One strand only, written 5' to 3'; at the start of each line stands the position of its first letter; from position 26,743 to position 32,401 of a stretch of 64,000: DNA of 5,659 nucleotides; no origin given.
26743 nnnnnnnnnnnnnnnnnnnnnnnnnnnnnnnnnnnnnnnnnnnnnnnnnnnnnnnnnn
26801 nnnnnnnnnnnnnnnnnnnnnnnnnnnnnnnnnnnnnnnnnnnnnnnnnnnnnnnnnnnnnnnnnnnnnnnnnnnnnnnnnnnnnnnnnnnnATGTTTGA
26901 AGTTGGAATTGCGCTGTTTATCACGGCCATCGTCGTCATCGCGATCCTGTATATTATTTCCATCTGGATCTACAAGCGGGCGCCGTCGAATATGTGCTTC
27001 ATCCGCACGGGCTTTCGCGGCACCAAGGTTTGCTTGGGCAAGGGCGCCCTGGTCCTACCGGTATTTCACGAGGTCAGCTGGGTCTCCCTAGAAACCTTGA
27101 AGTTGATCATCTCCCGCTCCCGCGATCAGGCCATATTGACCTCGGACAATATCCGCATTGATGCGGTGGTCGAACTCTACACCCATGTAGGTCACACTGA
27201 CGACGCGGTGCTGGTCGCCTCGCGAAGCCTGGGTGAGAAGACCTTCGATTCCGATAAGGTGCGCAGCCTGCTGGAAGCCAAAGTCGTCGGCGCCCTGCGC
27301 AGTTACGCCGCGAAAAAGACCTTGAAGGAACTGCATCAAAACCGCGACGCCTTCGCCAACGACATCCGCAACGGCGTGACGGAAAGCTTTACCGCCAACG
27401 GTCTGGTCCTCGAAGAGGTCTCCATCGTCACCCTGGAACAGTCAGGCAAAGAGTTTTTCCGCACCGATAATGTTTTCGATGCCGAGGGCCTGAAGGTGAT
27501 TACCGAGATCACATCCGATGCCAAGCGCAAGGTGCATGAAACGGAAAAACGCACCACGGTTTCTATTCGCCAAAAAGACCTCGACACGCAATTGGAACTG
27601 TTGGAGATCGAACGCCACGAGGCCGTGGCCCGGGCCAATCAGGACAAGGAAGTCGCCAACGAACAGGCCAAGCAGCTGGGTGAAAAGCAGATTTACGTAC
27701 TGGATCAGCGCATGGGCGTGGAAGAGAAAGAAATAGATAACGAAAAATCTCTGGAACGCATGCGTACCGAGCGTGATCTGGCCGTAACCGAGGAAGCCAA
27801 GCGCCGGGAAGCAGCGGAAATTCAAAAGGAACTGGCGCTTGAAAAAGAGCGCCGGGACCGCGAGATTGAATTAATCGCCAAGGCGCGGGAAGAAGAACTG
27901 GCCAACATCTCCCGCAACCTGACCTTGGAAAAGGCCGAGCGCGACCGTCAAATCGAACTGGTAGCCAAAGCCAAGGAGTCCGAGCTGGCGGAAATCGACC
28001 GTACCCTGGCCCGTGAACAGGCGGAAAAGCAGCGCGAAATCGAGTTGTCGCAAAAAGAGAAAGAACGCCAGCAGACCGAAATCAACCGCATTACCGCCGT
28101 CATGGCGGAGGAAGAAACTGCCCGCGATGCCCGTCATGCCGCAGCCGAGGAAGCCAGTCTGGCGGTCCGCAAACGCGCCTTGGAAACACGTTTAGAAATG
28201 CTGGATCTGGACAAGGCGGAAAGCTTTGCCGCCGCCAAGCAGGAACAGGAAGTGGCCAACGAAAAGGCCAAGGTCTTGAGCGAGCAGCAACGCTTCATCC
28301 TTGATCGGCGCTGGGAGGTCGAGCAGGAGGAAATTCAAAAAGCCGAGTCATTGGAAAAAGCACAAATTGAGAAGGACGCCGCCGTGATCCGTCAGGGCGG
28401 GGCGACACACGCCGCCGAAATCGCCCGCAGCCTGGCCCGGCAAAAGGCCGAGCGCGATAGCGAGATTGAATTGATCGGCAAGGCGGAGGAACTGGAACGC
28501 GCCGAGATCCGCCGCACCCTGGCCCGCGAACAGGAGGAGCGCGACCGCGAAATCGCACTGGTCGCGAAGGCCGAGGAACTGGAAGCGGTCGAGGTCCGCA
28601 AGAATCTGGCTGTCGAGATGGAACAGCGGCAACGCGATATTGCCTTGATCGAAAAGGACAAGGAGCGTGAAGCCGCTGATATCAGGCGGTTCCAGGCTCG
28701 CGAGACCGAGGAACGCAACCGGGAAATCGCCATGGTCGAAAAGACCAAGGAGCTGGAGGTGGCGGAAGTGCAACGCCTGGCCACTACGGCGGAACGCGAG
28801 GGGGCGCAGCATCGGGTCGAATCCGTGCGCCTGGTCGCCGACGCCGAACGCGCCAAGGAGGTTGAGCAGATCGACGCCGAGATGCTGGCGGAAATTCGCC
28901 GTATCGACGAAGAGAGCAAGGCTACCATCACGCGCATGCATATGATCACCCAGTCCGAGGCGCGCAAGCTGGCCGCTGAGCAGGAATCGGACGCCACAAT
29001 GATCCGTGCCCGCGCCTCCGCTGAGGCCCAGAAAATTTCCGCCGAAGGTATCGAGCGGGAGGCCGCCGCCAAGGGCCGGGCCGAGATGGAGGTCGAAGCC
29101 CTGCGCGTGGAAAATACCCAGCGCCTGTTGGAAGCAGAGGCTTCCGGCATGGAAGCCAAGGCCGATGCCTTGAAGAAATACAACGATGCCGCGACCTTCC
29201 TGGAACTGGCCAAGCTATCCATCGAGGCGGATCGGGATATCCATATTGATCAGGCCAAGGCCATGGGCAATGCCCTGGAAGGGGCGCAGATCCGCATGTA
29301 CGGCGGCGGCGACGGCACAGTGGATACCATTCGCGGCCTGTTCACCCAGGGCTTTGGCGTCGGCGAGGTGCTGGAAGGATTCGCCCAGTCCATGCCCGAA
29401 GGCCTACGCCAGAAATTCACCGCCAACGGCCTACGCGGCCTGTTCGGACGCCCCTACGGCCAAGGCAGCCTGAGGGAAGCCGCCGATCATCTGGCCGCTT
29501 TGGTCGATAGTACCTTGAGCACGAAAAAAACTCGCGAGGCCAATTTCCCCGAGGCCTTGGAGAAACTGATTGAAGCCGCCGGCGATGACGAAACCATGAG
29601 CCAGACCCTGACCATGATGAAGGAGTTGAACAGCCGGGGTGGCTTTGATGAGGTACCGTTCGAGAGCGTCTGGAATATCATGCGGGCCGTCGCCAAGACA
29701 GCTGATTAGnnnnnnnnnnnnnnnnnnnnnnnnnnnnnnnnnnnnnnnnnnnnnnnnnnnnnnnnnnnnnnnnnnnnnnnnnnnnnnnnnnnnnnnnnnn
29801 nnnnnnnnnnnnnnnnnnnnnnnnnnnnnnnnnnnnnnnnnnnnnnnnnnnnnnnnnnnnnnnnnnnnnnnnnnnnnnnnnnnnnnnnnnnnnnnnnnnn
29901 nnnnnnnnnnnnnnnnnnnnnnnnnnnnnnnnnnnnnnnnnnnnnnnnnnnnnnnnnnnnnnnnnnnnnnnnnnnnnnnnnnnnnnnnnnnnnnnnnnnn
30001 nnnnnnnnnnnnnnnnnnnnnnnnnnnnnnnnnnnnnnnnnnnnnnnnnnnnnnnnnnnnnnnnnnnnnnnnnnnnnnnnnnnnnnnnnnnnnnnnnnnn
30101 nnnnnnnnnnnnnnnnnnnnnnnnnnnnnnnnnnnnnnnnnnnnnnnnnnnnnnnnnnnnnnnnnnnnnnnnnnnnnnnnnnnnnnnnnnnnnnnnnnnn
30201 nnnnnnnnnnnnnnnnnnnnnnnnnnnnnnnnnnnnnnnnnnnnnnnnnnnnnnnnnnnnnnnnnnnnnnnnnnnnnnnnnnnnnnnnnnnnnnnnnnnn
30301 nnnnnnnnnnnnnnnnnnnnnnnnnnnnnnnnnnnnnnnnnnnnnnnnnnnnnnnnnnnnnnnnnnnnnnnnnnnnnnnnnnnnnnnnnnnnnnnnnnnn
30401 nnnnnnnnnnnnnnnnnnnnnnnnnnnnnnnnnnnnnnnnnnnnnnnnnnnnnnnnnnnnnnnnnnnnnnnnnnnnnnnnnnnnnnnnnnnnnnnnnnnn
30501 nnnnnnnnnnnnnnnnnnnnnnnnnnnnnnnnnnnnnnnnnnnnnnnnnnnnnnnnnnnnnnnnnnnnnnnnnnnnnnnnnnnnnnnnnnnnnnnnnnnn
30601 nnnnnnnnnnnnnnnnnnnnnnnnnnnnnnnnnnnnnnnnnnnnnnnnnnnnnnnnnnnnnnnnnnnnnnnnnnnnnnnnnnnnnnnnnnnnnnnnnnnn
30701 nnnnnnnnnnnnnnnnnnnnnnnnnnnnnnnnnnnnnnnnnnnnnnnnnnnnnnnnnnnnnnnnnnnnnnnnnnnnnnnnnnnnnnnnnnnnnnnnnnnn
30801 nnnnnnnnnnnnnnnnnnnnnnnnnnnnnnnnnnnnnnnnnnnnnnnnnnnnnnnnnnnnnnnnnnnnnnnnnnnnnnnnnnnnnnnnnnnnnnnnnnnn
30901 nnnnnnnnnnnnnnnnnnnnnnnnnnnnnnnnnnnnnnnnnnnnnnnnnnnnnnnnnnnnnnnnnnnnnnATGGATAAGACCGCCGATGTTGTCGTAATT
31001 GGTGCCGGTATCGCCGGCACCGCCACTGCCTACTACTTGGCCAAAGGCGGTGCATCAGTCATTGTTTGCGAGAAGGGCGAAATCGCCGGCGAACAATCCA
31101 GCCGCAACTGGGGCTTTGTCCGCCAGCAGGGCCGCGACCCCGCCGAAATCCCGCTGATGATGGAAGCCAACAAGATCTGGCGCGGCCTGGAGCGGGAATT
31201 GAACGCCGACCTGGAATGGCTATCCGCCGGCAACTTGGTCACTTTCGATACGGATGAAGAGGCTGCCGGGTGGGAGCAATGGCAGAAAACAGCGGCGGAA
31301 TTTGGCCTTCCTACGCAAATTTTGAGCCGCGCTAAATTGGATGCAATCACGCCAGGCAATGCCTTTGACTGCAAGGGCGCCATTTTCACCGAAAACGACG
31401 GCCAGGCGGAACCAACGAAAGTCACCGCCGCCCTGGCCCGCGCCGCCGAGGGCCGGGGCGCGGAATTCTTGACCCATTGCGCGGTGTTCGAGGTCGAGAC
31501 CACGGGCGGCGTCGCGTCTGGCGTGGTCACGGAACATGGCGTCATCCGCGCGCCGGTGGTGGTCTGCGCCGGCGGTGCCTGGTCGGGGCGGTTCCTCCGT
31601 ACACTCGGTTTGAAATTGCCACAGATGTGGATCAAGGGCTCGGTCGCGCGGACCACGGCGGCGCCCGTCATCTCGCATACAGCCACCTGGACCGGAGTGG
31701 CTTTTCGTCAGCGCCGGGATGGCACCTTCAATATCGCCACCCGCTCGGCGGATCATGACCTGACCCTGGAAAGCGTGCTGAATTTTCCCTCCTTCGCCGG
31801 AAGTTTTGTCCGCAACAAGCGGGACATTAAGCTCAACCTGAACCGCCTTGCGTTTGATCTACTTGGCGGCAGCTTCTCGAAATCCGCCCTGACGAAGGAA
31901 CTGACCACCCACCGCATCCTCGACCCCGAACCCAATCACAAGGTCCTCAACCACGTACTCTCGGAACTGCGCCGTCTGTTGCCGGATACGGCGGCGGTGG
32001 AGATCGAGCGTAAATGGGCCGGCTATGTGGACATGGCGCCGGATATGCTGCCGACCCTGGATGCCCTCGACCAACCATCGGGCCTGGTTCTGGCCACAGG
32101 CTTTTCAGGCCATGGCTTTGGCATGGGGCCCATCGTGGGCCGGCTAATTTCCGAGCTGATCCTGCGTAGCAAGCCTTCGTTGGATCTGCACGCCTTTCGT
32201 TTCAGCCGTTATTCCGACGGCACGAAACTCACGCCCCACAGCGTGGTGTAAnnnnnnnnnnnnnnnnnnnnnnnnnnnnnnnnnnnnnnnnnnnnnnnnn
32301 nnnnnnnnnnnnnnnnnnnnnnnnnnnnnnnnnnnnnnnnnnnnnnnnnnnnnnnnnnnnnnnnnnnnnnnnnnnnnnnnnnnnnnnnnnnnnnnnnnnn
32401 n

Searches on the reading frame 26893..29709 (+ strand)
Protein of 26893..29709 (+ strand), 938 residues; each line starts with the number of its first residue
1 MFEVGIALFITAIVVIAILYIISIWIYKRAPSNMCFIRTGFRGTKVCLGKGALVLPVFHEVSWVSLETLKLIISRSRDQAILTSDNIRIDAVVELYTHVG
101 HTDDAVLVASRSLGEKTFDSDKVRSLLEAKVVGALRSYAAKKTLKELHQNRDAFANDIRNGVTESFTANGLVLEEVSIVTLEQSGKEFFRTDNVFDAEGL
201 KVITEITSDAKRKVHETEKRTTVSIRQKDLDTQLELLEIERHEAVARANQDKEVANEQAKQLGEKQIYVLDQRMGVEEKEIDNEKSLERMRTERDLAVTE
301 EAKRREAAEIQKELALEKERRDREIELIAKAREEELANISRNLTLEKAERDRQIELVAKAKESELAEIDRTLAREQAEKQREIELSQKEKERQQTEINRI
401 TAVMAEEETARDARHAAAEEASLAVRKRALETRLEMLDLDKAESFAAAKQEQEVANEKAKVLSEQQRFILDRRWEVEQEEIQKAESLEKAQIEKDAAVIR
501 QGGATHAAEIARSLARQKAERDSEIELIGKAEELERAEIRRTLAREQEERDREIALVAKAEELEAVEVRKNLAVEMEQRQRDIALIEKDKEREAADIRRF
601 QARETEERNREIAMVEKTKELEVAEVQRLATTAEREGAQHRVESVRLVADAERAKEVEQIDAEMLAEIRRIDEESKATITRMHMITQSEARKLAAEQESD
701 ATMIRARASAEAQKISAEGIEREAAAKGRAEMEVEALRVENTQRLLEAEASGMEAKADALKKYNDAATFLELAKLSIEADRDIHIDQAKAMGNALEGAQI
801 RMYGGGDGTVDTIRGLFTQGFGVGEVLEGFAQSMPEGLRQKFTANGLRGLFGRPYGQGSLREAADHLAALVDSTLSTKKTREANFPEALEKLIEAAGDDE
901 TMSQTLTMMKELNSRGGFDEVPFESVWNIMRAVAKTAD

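Call 20: search_protein_families(library=pfam, proteins=[window:26893-29709:+], max_evalue=0.001)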
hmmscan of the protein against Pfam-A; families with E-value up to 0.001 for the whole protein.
window:26893-29709:+ (938 aa): 1 family
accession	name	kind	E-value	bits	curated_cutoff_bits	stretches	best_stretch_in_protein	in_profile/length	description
PF01145.31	Band_7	-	2.5e-13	50.9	23.6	1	43-180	16-144/176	SPFH domain / Band 7 family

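Call 33: search_protein_families(library=ncbifam, proteins=[window:26893-29709:+], max_evalue=0.00001)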
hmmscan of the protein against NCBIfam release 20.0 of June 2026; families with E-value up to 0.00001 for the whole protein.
window:26893-29709:+ (938 aa): 1 family
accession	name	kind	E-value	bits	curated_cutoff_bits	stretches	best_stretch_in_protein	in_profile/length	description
NF058507.1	FlotScfldFlot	equivalog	3.2e-08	33.1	700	1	43-277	50-270/477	flotillin lipid rafts scaffold protein FloT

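Call 70: search_dna_similar(query=window:26893-29706:+, collection=plasmids, mode=protein, max_evalue=1e-20, max_rows=15)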
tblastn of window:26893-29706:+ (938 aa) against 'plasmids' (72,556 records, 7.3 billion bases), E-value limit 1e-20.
Records with a match: 311; places in all: 311; records where one place covers at least 80% of the query: 0.
Best place of each record, by identity: <60% 311.
By first word of the organism name: Escherichia 229; Shigella 27; Salmonella 5; Shinella 5; Agrobacterium 5; Variovorax 4; Paracoccus 4; Klebsiella 3; Neorhizobium 3; Thioclava 3; and 18 more.
By predicted mobility (MOB-suite, as given by PLSDB): conjugative 261; non-mobilizable 48; mobilizable 2.
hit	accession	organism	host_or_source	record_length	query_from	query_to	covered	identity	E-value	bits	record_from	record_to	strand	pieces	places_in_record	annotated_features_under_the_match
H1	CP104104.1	Phaeobacter sp. G2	cell culture,Emiliania huxleyi RCC1216 ...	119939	28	397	39%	33.2%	1e-41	174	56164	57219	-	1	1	SPFH domain-containing protein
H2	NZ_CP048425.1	Rhizobium daejeonense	Cell,soil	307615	29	390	39%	33.3%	2e-42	176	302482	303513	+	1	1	flotillin domain-containing protein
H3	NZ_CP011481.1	Hoeflea sp. IMCC20628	-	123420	28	381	38%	33.9%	3e-48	195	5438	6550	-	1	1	flotillin domain-containing protein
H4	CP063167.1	Variovorax paradoxus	-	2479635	29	361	36%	35.7%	2e-47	192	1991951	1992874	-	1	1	flotillin family protein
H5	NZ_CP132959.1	Aminobacter niigataensis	cell culture,sediment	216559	28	365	36%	34.8%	2e-44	183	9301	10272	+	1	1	flotillin domain-containing protein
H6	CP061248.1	Escherichia coli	Homo sapiens,cell culture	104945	28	380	38%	33.2%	3e-43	179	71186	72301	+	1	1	none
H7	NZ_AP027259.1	Escherichia coli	Homo sapiens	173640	28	380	38%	33.2%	1e-42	177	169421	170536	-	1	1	flotillin family protein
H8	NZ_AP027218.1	Escherichia coli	Homo sapiens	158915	28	380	38%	33.2%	1e-42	177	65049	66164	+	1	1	flotillin family protein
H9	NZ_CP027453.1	Escherichia coli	Homo sapiens,stool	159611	28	380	38%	33.2%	1e-42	177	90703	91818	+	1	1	flotillin family protein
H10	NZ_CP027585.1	Escherichia coli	Homo sapiens,urine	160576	28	380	38%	33.2%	1e-42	177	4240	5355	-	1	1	flotillin family protein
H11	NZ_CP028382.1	Escherichia coli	Bos taurus,feces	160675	28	380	38%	33.2%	1e-42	177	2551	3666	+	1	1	flotillin family protein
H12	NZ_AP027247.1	Escherichia coli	Homo sapiens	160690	28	380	38%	33.2%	1e-42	177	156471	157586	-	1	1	flotillin family protein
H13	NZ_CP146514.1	Escherichia coli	Spinach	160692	28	380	38%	33.2%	1e-42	177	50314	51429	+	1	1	flotillin family protein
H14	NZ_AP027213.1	Escherichia coli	Homo sapiens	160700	28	380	38%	33.2%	1e-42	177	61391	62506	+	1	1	flotillin family protein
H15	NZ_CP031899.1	Escherichia coli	Homo sapiens,Clinical: Human (Homo ...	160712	28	380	38%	33.2%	1e-42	177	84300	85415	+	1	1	flotillin family protein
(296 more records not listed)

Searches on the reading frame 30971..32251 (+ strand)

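Call 31: search_protein_families(library=pfam, proteins=[window:30971-32251:+], max_evalue=0.01)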
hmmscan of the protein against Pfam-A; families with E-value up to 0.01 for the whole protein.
window:30971-32251:+ (426 aa): 13 families
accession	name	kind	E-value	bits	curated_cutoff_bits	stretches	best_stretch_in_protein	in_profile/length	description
PF01266.30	DAO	-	2.7e-75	254.5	27.9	1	6-396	1-353/353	FAD dependent oxidoreductase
PF07992.20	Pyr_redox_2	-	1.2e-09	38.5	26.1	1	6-96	2-82/291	Pyridine nucleotide-disulphide oxidoreductase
PF12831.13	FAD_oxidored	-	6.2e-09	36.1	27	1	6-198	1-141/416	FAD dependent oxidoreductase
PF00890.30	FAD_binding_2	-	2.5e-07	30.7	20.4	1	6-40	1-35/414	FAD binding domain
PF13450.12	NAD_binding_8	-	5.6e-06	27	21.9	1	9-40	1-32/68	NAD(P)-binding Rossmann-like domain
PF01134.28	GIDA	-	2.4e-05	24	22.1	1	6-33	1-28/391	Glucose inhibited division protein A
PF03486.20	HI0933_like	-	4.2e-05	23.6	50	1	6-41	2-37/244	HI0933-like protein Rossmann domain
PF01946.23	Thi4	-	0.0013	18.5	26.2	1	5-35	18-49/235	Thi4 family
PF01494.25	FAD_binding_3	-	0.0023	17.7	22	1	5-36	2-33/349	FAD binding domain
PF13738.12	Pyr_redox_3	-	0.0042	16.8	30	0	8-47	1-39/305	Pyridine nucleotide-disulphide oxidoreductase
PF00070.33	Pyr_redox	-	0.0049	17.8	22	0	7-36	2-31/82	Pyridine nucleotide-disulphide oxidoreductase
PF01262.27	AlaDh_PNT_C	-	0.0066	16.3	23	1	4-39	28-63/214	Alanine dehydrogenase/PNT, C-terminal domain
PF05834.18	Lycopene_cycl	-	0.0079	15.8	23.4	0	6-50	1-47/380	Lycopene cyclase protein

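Call 50: search_protein_families(library=ncbifam, proteins=[window:30971-32251:+], max_evalue=0.00001)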
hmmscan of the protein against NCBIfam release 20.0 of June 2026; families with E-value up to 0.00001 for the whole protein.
window:30971-32251:+ (426 aa): 27 families (the best 25 are shown)
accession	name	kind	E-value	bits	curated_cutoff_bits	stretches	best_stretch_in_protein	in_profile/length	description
TIGR01373.1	soxB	subfamily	1.8e-37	129.1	529.45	2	4-218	30-253/407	sarcosine oxidase subunit beta family protein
NF008425.0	PRK11259.1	equivalog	5.6e-37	127.6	257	2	3-215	3-215/377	N-methyl-L-tryptophan oxidase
TIGR02352.1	thiamin_ThiO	equivalog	8.1e-36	123.8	250.8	2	7-226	1-228/351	glycine oxidase ThiO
TIGR01377.1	soxA_mon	subfamily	1.8e-32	112.6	479.65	2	6-219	2-214/381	amino oxidase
NF001933.0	PRK00711.1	subfamily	6.8e-30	104.4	383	3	72-224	121-276/429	D-amino acid dehydrogenase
TIGR03364.1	HpnW_proposed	hypoth_equivalog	1.1e-24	87.2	285.1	1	6-202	2-195/365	TIGR03364 family FAD-dependent oxidoreductase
NF050086.1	pipecolate_AmaA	exception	9.5e-22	77.2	600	1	2-51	23-72/425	L-pipecolate oxidase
NF040813.1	pro_dh_Thprot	equivalog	2.4e-16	59.8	600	1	312-411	269-362/362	D-proline dehydrogenase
NF002480.1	PRK01747.1-1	equivalog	1.2e-15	57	540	1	4-232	248-477/645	bifunctional tRNA (5-methylaminomethyl-2-thiouridine)(34)-methyltransferase MnmC2/FAD-dependent 5-carboxymethylaminomethyl-2-thiouridine(34)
NF009074.0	PRK12409.1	equivalog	1.4e-15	57.4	494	0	78-223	126-276/410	D-amino acid dehydrogenase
TIGR03377.1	glycerol3P_GlpA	equivalog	3.5e-15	55.5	552.8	1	6-224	1-223/530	anaerobic glycerol-3-phosphate dehydrogenase subunit GlpA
TIGR03197.1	MnmC_Cterm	equivalog_domain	1.4e-12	47.4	174.2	1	6-236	1-232/400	FAD-dependent 5-carboxymethylaminomethyl-2-thiouridine(34) oxidoreductase MnmC1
NF008313.0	PRK11101.1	equivalog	2.5e-12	46.2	425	1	3-225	7-233/548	anaerobic glycerol-3-phosphate dehydrogenase subunit A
NF008726.1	PRK11728.1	equivalog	7.5e-12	44.8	299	1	6-214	2-211/389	L-2-hydroxyglutarate oxidase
NF045637.1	carotdesatCrtDProt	equivalog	5.8e-11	41.6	580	0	7-41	1-35/485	1-hydroxycarotenoid 3,4-desaturase CrtD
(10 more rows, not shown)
